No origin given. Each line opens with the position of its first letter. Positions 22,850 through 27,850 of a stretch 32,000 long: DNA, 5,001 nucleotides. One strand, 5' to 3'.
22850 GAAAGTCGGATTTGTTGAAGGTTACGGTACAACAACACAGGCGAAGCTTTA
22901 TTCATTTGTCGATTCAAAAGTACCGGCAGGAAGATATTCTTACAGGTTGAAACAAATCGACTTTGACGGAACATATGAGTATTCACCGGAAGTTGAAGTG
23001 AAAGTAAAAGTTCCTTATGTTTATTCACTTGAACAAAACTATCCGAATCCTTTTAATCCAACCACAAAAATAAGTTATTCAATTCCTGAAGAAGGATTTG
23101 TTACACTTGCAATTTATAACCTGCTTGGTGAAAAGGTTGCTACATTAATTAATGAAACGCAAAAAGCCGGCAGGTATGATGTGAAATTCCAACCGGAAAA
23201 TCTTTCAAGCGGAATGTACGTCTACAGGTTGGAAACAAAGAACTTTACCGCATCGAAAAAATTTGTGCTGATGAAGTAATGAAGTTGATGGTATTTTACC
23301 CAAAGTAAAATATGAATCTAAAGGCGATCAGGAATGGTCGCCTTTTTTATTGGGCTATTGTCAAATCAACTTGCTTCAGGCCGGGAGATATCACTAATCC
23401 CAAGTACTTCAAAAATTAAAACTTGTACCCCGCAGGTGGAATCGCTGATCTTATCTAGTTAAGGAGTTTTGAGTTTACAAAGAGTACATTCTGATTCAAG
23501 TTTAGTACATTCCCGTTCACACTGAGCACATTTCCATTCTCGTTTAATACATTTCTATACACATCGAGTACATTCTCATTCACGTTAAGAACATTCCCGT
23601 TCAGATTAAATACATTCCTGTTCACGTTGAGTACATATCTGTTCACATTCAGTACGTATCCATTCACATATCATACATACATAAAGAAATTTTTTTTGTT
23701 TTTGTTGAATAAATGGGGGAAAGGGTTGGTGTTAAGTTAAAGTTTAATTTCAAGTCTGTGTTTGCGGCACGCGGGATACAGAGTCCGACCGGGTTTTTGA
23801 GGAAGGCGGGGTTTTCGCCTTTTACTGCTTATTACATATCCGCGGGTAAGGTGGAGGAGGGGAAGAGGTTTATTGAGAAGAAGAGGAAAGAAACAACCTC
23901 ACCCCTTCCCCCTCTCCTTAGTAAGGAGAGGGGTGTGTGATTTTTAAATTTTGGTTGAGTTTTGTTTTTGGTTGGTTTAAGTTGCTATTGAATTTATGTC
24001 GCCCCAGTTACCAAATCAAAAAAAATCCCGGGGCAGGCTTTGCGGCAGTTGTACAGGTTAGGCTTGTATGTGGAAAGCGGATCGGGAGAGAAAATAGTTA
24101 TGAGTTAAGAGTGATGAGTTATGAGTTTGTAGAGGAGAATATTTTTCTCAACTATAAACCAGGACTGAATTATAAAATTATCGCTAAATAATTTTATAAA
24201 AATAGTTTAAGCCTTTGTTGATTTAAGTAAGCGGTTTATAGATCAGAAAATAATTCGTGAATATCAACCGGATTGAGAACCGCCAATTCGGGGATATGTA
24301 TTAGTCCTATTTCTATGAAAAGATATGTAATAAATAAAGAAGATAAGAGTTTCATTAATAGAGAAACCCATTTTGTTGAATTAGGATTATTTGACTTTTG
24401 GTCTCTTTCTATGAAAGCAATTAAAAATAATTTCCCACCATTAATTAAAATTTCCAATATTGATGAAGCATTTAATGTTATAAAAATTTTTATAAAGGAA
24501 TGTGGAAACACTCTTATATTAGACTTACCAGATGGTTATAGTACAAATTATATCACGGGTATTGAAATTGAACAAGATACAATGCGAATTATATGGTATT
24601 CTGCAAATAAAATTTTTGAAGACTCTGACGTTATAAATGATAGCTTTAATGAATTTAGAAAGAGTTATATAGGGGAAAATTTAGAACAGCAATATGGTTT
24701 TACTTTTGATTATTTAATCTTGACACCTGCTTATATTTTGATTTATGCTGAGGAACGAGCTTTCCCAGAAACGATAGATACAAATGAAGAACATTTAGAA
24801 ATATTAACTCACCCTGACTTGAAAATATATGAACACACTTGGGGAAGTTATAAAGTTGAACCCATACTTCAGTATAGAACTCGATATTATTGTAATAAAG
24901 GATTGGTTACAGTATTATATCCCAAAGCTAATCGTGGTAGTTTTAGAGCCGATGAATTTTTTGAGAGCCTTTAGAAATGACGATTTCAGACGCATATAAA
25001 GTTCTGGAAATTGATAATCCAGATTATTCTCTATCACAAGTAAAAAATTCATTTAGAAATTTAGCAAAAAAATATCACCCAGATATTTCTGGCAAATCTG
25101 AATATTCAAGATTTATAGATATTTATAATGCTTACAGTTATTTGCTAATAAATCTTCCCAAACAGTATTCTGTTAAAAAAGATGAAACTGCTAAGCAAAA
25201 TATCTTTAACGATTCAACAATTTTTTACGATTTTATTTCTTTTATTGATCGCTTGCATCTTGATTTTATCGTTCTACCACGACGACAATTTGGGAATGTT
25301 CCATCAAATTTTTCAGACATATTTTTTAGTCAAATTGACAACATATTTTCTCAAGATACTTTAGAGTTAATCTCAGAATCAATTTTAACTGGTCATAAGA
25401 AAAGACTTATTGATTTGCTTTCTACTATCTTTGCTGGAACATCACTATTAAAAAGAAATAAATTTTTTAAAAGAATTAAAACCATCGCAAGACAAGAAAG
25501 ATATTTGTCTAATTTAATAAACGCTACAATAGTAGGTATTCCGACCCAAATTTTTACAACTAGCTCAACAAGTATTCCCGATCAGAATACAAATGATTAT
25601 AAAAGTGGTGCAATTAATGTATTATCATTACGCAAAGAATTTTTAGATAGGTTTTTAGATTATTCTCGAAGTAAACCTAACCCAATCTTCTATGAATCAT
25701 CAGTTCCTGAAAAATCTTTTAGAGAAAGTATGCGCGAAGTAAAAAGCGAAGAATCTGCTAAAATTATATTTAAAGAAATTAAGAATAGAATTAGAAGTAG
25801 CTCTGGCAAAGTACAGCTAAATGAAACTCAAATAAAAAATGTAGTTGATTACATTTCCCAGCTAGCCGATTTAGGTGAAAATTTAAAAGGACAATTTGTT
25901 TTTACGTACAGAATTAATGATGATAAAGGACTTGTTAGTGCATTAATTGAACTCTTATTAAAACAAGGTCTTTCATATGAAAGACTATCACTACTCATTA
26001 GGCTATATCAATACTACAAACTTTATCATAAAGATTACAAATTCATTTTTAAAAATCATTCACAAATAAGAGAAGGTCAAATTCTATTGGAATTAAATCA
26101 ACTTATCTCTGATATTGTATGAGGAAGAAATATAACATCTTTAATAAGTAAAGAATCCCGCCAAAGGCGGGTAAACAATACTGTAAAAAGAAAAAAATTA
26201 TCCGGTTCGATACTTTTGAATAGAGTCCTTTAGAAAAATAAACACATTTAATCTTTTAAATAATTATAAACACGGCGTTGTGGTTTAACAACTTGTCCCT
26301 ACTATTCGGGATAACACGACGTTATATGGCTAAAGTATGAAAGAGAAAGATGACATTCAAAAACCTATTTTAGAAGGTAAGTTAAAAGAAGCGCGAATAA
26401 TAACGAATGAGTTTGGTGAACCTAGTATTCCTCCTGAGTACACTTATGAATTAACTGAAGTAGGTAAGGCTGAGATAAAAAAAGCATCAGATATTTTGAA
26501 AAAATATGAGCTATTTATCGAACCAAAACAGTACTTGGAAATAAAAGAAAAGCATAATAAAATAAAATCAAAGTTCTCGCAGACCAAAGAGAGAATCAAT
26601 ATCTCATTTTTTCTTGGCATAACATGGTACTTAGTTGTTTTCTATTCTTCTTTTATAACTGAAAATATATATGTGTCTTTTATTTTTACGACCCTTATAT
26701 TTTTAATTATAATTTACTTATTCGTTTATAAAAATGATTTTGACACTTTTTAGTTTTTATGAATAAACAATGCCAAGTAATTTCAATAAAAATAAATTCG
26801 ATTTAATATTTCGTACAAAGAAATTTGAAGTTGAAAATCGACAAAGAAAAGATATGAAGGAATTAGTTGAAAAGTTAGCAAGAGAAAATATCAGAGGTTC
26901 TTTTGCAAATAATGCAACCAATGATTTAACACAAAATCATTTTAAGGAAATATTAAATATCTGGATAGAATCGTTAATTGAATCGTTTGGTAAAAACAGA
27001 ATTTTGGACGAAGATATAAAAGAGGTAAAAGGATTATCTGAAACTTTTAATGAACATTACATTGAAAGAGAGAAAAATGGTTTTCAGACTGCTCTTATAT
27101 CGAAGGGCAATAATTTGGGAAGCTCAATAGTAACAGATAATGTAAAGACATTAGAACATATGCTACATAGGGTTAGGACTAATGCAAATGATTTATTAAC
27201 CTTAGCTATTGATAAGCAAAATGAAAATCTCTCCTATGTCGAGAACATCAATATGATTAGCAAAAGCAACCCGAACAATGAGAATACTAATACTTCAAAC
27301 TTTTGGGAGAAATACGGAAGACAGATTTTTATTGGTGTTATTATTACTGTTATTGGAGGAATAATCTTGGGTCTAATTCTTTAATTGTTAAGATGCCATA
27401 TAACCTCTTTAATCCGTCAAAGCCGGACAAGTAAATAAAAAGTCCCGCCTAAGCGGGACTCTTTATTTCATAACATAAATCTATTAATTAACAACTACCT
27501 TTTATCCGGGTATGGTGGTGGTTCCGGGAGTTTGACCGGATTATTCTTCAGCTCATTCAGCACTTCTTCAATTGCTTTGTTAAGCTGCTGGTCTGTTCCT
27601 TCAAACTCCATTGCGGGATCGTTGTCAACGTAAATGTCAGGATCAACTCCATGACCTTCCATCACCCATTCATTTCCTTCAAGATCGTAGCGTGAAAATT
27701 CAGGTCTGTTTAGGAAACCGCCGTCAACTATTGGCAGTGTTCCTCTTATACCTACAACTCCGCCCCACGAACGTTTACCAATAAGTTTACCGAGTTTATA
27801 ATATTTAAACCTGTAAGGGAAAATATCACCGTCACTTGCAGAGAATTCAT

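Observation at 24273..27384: AT-rich four-gene cluster: unknown protein coupled to a J-domain protein, followed by two small membrane proteins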

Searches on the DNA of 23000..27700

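Call 70: search_rna_families(source=window, start=23000, end=27700, threshold=evalue, max_evalue=1)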
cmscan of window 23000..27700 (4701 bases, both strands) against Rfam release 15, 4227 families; matches with E-value up to 1: 4.
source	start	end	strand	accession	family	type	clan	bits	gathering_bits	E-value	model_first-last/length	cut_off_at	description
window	23853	23946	-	RF01431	snoR135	Gene; snRNA; snoRNA; HACA-box;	-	24.4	45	0.098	1-143/143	no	small nucleolar RNA snoR135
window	27439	27572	-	RF00195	RsmY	Gene; sRNA;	CL00106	24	57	0.0071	1-121/121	no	RsmY RNA family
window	23852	23921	-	RF03950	mir-4928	Gene; miRNA;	-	23.5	100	0.42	1-79/79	no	mir-4928 microRNA precursor family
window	27400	27483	+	RF02621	BSnc120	Gene; sRNA;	-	19.9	114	0.7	1-88/88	no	Brucella sRNA 120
